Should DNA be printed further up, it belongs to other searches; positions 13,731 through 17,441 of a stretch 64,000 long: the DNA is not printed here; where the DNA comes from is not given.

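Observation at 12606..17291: Tat-exported Gfo/Idh/MocA oxidoreductase paired with a giant HEAT-repeat / double-DUF1080 protein: candidate periplasmic 3-keto-glycoside module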

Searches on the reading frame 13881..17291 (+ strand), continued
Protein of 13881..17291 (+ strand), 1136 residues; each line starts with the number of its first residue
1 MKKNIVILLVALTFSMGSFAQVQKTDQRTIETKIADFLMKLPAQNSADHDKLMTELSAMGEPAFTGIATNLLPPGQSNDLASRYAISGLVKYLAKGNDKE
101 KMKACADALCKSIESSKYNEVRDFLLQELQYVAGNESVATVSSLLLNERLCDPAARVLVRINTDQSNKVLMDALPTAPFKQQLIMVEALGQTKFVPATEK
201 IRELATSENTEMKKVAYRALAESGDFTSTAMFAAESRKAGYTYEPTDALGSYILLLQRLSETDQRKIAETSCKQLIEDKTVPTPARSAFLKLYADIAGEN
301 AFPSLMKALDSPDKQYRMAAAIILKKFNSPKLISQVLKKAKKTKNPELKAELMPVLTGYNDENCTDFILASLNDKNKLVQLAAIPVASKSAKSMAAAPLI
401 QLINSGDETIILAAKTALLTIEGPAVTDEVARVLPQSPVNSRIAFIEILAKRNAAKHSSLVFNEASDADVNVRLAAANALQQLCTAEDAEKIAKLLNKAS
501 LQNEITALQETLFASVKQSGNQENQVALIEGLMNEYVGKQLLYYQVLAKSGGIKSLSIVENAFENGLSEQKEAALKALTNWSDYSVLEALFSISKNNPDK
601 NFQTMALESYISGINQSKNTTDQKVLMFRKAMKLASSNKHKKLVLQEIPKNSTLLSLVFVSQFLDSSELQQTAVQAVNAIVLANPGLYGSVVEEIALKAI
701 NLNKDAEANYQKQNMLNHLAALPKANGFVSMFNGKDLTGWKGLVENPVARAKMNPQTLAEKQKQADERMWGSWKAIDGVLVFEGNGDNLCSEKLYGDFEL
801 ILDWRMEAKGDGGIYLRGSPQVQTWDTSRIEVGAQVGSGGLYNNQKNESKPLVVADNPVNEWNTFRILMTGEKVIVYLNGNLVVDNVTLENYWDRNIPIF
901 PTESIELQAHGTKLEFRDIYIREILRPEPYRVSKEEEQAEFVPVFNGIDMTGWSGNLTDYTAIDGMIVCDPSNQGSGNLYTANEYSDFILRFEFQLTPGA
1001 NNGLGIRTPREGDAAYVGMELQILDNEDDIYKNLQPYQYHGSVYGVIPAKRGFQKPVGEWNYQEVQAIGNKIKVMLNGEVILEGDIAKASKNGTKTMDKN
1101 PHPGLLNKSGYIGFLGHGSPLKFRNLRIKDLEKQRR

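Call 14: find_encoding_contigs(protein=P0025, flank=10000, max_places=3)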
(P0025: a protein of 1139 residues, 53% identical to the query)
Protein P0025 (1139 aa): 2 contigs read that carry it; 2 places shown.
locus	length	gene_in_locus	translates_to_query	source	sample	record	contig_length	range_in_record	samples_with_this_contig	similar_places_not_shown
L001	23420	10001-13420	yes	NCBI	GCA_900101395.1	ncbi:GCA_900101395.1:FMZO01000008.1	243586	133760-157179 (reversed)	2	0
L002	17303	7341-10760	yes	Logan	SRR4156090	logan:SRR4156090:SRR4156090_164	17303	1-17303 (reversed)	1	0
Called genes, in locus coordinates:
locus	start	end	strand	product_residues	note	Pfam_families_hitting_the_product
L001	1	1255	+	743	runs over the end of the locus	PF03030:H_PPase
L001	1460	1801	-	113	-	PF04342:DMT_6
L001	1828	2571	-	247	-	PF03932:CutC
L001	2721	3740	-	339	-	PF01112:Asparaginase_2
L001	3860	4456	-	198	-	PF12680:SnoaL_2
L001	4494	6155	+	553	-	PF02838:Glyco_hydro_20b, PF00728:Glyco_hydro_20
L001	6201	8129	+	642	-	PF01182:Glucosamine_iso, PF02585:PIG-L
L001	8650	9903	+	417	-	PF01408:GFO_IDH_MocA, PF19051:GFO_IDH_MocA_C2, PF22725:GFO_IDH_MocA_C3 (faint), PF02894:GFO_IDH_MocA_C (faint)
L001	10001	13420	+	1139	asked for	PF13646:HEAT_2 (weak), PF06439:3keto-disac_hyd, PF20407:DUF1583_N (faint), PF06439:3keto-disac_hyd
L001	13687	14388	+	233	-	-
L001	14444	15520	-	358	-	PF01408:GFO_IDH_MocA, PF02894:GFO_IDH_MocA_C, PF22725:GFO_IDH_MocA_C3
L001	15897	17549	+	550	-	PF00082:Peptidase_S8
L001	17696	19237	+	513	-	PF18936:DUF5684, PF10502:Peptidase_S26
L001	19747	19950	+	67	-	-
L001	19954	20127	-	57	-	-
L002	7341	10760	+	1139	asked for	PF13646:HEAT_2 (weak), PF06439:3keto-disac_hyd, PF20407:DUF1583_N (faint), PF06439:3keto-disac_hyd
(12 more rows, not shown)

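Call 15: find_encoding_contigs(protein=P0093, flank=8000, max_places=2)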
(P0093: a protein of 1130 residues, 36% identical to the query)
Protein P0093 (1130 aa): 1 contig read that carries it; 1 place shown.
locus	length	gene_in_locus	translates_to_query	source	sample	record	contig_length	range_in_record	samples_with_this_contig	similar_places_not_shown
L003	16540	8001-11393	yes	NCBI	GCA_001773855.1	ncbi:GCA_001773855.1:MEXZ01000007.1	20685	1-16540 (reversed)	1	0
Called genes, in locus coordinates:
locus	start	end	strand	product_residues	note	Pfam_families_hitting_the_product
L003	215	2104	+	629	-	PF01268:FTHFS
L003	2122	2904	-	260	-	PF13349:DUF4097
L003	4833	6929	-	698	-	PF00246:Peptidase_M14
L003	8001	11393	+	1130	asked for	PF13646:HEAT_2, PF06439:3keto-disac_hyd, PF20407:DUF1583_N (faint), PF06439:3keto-disac_hyd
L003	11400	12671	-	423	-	PF00245:Alk_phosphatase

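Call 16: find_encoding_contigs(protein=P0103, flank=8000, max_places=2)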
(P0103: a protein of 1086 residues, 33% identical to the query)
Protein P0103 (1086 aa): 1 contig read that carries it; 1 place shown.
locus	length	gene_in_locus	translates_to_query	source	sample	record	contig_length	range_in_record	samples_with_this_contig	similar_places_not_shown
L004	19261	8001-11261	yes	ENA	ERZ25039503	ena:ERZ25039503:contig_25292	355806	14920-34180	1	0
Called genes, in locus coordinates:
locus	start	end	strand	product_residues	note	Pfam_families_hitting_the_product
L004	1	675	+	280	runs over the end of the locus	PF00990:GGDEF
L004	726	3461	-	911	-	PF00069:Pkinase, PF01636:APH (faint), PF03109:ABC1 (faint), PF07714:PK_Tyr_Ser-Thr, PF00930:DPPIV_N (faint), PF07676:PD40 (faint), PF26550:Tricorn_2nd, PF26549:Tricorn_N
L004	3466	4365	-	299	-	-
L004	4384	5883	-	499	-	PF01408:GFO_IDH_MocA, PF19051:GFO_IDH_MocA_C2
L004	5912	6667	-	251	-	PF05175:MTS (weak), PF13649:Methyltransf_25, PF13847:Methyltransf_31 (weak)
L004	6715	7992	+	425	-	PF01408:GFO_IDH_MocA, PF19051:GFO_IDH_MocA_C2, PF22725:GFO_IDH_MocA_C3 (weak)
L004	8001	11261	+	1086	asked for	PF13646:HEAT_2, PF06439:3keto-disac_hyd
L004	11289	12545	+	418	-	PF12704:MacB_PCD, PF02687:FtsX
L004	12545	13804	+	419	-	PF12704:MacB_PCD, PF02687:FtsX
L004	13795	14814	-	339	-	PF00248:Aldo_ket_red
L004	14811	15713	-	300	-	PF01430:HSP33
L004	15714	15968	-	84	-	-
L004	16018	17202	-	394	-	PF10672:Methyltrans_SAM, PF03602:Cons_hypoth95 (weak)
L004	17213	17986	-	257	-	PF00849:PseudoU_synth_2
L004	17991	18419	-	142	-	PF00042:Globin (weak)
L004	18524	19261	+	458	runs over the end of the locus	PF01546:Peptidase_M20, PF07687:M20_dimer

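Call 17: find_encoding_contigs(protein=P0075, flank=8000, max_places=2)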
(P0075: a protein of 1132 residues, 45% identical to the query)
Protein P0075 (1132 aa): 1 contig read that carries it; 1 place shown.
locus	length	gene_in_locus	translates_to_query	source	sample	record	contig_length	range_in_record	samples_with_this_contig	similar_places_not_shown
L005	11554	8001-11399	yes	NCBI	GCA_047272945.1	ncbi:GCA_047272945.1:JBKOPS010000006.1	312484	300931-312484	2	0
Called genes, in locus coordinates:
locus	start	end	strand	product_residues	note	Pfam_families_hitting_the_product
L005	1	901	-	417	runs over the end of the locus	PF13428:TPR_14 (faint), PF13432:TPR_16 (faint), PF14559:TPR_19, PF19413:YaiO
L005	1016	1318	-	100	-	-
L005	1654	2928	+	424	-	PF03601:Cons_hypoth698, PF03812:KdgT (weak)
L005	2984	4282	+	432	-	PF01053:Cys_Met_Meta_PP, PF00155:Aminotran_1_2 (weak), PF01041:DegT_DnrJ_EryC1 (weak), PF00266:Aminotran_5 (weak)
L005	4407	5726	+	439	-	PF11700:ATG22, PF07690:MFS_1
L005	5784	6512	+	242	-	PF02754:CCG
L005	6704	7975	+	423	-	PF01408:GFO_IDH_MocA, PF19051:GFO_IDH_MocA_C2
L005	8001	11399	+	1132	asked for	PF02985:HEAT (faint), PF13646:HEAT_2, PF06439:3keto-disac_hyd, PF20407:DUF1583_N (faint), PF06439:3keto-disac_hyd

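Call 18: find_encoding_contigs(protein=P0111, flank=8000, max_places=2)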
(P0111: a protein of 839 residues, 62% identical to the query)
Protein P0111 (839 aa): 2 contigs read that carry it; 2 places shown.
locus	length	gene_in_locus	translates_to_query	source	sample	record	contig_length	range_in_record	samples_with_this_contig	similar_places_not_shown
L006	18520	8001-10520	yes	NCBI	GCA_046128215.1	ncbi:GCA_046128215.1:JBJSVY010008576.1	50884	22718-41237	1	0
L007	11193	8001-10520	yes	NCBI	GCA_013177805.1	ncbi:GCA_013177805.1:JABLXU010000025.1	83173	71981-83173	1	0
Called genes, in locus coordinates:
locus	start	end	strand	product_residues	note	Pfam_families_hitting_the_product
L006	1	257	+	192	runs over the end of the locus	PF18955:DUF5698, PF10035:DUF2179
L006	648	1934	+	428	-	PF12708:Pect-lyase_RHGA_epim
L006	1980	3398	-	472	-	-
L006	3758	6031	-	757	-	PF04945:YHS, PF19335:HMBD, PF00122:E1-E2_ATPase, PF00702:Hydrolase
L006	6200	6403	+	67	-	-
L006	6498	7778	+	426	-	PF01408:GFO_IDH_MocA, PF19051:GFO_IDH_MocA_C2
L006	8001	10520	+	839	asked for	PF03130:HEAT_PBS (faint), PF02985:HEAT (faint), PF13646:HEAT_2, PF06439:3keto-disac_hyd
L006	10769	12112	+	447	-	-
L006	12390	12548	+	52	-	-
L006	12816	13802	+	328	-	PF13145:Rotamase_2 (weak), PF13616:Rotamase_3, PF00639:Rotamase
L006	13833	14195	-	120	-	-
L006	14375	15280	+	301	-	PF00535:Glycos_transf_2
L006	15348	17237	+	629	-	PF13145:Rotamase_2, PF13616:Rotamase_3 (weak), PF00639:Rotamase, PF13145:Rotamase_2 (weak)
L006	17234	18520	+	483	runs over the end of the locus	PF08323:Glyco_transf_5, PF13439:Glyco_transf_4, PF13579:Glyco_trans_4_4 (weak), PF00534:Glycos_transf_1, PF13692:Glyco_trans_1_4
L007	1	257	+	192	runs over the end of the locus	PF18955:DUF5698, PF10035:DUF2179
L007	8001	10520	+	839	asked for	PF03130:HEAT_PBS (faint), PF02985:HEAT (faint), PF13646:HEAT_2, PF06439:3keto-disac_hyd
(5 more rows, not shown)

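Call 20: find_related_loci(query=window:13881-17291:+, collection=genome_contigs, flank=6000)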
Query window:13881-17291:+ (1136 aa) in genome_contigs; peptide patterns used: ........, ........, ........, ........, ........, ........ (x = any residue, [..] = any of these).
37 stretches matched a pattern; 7 encode a relative of the query (tblastn E <= 1e-3); 7 distinct loci.
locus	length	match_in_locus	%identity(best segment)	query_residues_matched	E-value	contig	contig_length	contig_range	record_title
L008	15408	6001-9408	88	1-1136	0e+0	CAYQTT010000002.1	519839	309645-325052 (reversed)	MAG TPA_asm: uncultured Lentimicrobiaceae bacterium isolate SRP302447_co1_787 genome assembly, contig: NODE_31_length_51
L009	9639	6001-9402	85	1-1134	0e+0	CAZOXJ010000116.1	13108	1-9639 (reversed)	MAG TPA_asm: uncultured Lentimicrobiaceae bacterium isolate SRP272421_co1_58 genome assembly, contig: NODE_14971_length_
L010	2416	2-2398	87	338-1136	0e+0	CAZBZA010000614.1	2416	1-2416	MAG TPA_asm: uncultured Lentimicrobiaceae bacterium isolate binchicken_co309_46 genome assembly, contig: NODE_29078_leng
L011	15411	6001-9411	58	1-1132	0e+0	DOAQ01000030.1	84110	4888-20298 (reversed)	MAG TPA_asm: Prolixibacteraceae bacterium isolate UBA12447 contig_382, whole genome shotgun sequence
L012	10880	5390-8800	57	1-1132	0e+0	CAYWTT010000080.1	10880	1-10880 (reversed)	MAG TPA_asm: uncultured Prolixibacteraceae bacterium isolate binchicken_co152_14 genome assembly, contig: NODE_6254_leng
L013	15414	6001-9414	61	1-1136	0e+0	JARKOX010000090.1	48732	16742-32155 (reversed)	MAG: Prolixibacteraceae bacterium isolate D148_metabat.30 k141_243602, whole genome shotgun sequence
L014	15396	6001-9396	41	1-1132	0e+0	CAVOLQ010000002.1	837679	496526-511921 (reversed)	MAG: uncultured Sphingobacteriaceae bacterium isolate MFD10113.bin.1.179 genome assembly, contig: contig_2235, whole gen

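Call 51: search_protein_families(library=ncbifam, proteins=[L004:4384-5883:-], max_evalue=0.00001)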
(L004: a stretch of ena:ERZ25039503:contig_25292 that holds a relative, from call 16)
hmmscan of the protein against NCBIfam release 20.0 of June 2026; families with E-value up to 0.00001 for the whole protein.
L004:4384-5883:- (499 aa): 6 families
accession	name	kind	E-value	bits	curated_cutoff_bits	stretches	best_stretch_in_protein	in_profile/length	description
NF058561.1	BT_2158_fam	equivalog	4.2e-96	322.4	750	2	133-486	81-437/487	glycoside 3-dehydrogenase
NF052479.1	LevoglcsnDh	equivalog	8.3e-14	51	650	1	135-230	62-157/386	levoglucosan dehydrogenase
NF040723.1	UDP-GlcNAcDh_Arch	equivalog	2e-13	50.5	450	1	133-227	48-141/302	UDP-N-acetylglucosamine 3-dehydrogenase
TIGR04380.1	myo_inos_iolG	equivalog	2.5e-11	43.1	355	1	132-240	49-158/330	inositol 2-dehydrogenase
NF041392.1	XylDh_Gfo6_Halo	equivalog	4.5e-08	32.3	350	1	135-235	71-171/350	D-xylose 1-dehydrogenase Gfo6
NF008607.0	PRK11579.1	subfamily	4.8e-08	32.4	330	1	140-228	57-146/346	oxidoreductase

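Call 56: search_protein_families(library=pfam, proteins=[L008:156-824:+, L008:887-2071:+, L008:2100-4673:+, L008:9462-11453:+, L008:11503-12846:+, L008:12940-14913:+], max_evalue=0.0001)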
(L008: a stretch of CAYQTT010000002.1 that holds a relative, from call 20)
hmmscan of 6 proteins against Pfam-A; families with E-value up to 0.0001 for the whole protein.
L008:156-824:+ (222 aa): 1 family
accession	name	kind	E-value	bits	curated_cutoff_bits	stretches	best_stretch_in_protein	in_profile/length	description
PF01120.23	Alpha_L_fucos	-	1.9e-26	93.8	25.2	1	12-111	242-345/345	Alpha-L-fucosidase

L008:887-2071:+ (394 aa): 3 families
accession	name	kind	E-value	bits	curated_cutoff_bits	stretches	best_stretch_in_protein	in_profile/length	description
PF13088.12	BNR_2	-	1.2e-28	100.8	31.4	1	48-362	1-268/277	BNR repeat-like domain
PF13859.12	BNR_3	-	1.8e-09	37.9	27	1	39-283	1-212/308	BNR repeat-like domain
PF02012.26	BNR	-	3.8e-07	29.5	27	0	141-151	2-12/12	BNR/Asp-box repeat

L008:2100-4673:+ (857 aa): 8 families
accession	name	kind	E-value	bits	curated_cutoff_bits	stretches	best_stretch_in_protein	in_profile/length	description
PF18565.7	Glyco_hydro2_C5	-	9.5e-32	109.4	32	1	750-853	1-103/103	Glycoside hydrolase family 2 C-terminal domain 5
PF02836.23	Glyco_hydro_2_C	-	8.2e-30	104.4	21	1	338-540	7-219/302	Glycosyl hydrolases family 2, TIM barrel domain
PF16355.11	DUF4982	-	2.7e-24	85.3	23.9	1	679-737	3-61/61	Domain of unknown function (DUF4982)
PF02837.24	Glyco_hydro_2_N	-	1.4e-21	77.6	28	1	84-209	29-168/169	Glycosyl hydrolases family 2, sugar binding domain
PF00703.27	Glyco_hydro_2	-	7.6e-16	59.3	23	1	219-329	5-109/109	Glycosyl hydrolases family 2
PF13364.12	BetaGal_ABD2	-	1.6e-08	35.7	23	1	108-187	29-108/112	Beta-galactosidase second all-beta domain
PF22666.2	Glyco_hydro_2_N2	-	4.2e-07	30.6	27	1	119-187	51-119/167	Glycosyl hydrolase 2 galactose-binding domain-like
PF21467.3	BetaGal_gal-bd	-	1.3e-05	25.7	27.3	0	118-161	2-45/62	Beta-galactosidase, galactose-binding domain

L008:9462-11453:+ (663 aa): 0 families

L008:11503-12846:+ (447 aa): 2 families
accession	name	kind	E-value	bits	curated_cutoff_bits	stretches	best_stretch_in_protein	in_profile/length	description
PF01120.23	Alpha_L_fucos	-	9.1e-85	285.6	25.2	1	21-345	9-345/345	Alpha-L-fucosidase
PF14871.12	GHL6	-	1.1e-05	26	35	1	90-172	2-80/132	Hypothetical glycosyl hydrolase 6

L008:12940-14913:+ (657 aa): 1 family
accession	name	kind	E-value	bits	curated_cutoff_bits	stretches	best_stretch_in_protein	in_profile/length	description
PF13472.12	Lipase_GDSL_2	-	6.9e-14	53.2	32.9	1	317-484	1-176/178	GDSL-like Lipase/Acylhydrolase family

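Call 61: predict_structure(alignment_id=A1)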
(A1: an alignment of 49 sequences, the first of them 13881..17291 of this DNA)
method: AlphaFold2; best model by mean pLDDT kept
length: 1136 residues; sequences in the alignment: 49
mean_pLDDT: 90.2   pTM: 0.60
mean pLDDT of the five models: 90.2, 89.5, 89.2, 87.8, 87.3
residues with pLDDT >= 90: 795; 70-90: 300; 50-70: 25; < 50: 16
segments of 3 or more residues with pLDDT < 50: 13-26
pLDDT, mean of each block of 10 residues (from residue 1): 57 42 51 80 79 89 87 82 92 87 93 92 96 95 95 97 96 94 96 93 94 97 92 95 94 96 93 94 95 94 95 94 92 94 94 93 95 95 95 94 94 96 93 94 96 94 95 96 94 95 95 93 92 91 95 93 93 95 91 94 95 93 95 94 97 96 96 97 89 95 89 88 85 92 91 91 92 92 90 93 94 90 91 89 87 93 94 91 89 84 89 93 80 89 87 85 83 71 93 90 90 83 84 86 91 85 95 95 90 80 86 84 93 63
secondary structure, 60 per line:
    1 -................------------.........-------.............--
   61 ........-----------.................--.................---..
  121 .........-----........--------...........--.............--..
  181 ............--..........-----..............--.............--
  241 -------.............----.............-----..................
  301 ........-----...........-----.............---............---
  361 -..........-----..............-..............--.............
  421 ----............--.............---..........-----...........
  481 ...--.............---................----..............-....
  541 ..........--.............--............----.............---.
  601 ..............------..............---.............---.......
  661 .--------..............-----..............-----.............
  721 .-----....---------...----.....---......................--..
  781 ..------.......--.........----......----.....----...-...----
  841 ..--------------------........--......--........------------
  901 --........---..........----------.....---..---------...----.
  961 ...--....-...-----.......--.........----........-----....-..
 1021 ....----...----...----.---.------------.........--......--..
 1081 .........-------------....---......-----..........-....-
elements in order (helices of 4 or more, strands of 3 or more residues): H2-17 H30-38 H46-58 H61-68 H80-96 H99-115 H119-129 H135-142 H151-161 H164-176 H179-192 H195-204 H210-223 H226-238 H248-260 H265-277 H283-308 H314-324 H330-342 H346-357 H362-371 H377-390 H392-405 H408-420 H425-436 H439-451 H455-464 H470-483 H486-498 H502-517 H522-535 H537-550 H553-565 H568-579 H584-596 H600-614 H621-634 H638-650 H654-661 H670-683 H690-702 H708-721 E727-730 E740-742 H747-751 H755-772 E773-776 E779-782 E789-795 E798-806 E811-816 E821-825 E863-870 E873-878 E881-888 E903-910 E914-923 H934-938 E953-955 E960-963 E966-969 E979-985 E988-996 E1001-1008 H1014-1017 E1019-1024 E1060-1068 E1071-1076 E1079-1085 H1086-1089 H1103-1106 E1110-1115 E1121-1130 H1132-1135
